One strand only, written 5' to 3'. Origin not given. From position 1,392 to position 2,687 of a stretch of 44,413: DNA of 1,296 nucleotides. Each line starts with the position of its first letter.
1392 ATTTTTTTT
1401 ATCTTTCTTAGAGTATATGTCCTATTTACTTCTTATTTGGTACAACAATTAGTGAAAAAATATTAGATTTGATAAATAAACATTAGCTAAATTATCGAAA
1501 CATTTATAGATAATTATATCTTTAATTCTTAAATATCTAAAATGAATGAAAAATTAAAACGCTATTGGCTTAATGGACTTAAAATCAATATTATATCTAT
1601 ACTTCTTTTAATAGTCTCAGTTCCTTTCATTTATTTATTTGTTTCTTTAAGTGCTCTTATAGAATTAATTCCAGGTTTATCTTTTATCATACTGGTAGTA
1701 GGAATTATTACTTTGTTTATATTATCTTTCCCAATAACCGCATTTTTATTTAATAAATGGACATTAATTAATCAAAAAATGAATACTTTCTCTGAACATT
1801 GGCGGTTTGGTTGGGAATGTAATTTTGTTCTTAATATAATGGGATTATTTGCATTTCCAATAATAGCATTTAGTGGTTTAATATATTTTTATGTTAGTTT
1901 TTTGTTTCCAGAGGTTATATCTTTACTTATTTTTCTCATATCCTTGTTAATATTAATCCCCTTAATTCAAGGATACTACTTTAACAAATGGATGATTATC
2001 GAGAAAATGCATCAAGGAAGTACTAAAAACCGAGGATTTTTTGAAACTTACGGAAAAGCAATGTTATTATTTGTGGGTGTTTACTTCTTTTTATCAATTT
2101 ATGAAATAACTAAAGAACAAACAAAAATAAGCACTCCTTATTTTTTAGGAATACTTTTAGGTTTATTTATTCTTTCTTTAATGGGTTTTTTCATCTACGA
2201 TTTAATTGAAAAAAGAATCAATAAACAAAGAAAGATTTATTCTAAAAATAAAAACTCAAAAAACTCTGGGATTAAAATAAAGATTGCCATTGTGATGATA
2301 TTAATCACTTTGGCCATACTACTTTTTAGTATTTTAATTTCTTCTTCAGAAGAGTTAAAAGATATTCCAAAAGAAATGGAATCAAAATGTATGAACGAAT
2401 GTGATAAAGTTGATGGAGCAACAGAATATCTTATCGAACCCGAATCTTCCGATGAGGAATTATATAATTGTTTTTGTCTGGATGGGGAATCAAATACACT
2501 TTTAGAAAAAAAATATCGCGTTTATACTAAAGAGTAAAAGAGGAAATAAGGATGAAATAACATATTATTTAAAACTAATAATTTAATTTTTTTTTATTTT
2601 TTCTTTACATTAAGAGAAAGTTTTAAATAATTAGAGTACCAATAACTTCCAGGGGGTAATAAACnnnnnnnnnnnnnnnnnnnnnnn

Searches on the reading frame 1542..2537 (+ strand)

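Call 7: search_protein_families(library=pfam, proteins=[window:1542-2537:+], max_evalue=0.0001)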
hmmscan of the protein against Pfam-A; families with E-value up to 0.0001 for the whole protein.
window:1542-2537:+ (331 aa): 0 families

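Call 8: search_protein_families(library=ncbifam, proteins=[window:1542-2537:+], max_evalue=0.01)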
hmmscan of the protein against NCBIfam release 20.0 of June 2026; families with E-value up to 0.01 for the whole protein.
window:1542-2537:+ (331 aa): 2 families
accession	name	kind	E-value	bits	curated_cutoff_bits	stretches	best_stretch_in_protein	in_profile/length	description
NF045939.1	MHJ_0274_fam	hypoth_equivalog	0.00049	19.9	80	1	202-253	3-54/165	MHJ_0274 family protein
NF040945.1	CCC_membrane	equivalog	0.0013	19.1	65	1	209-279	24-91/99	CCC motif membrane protein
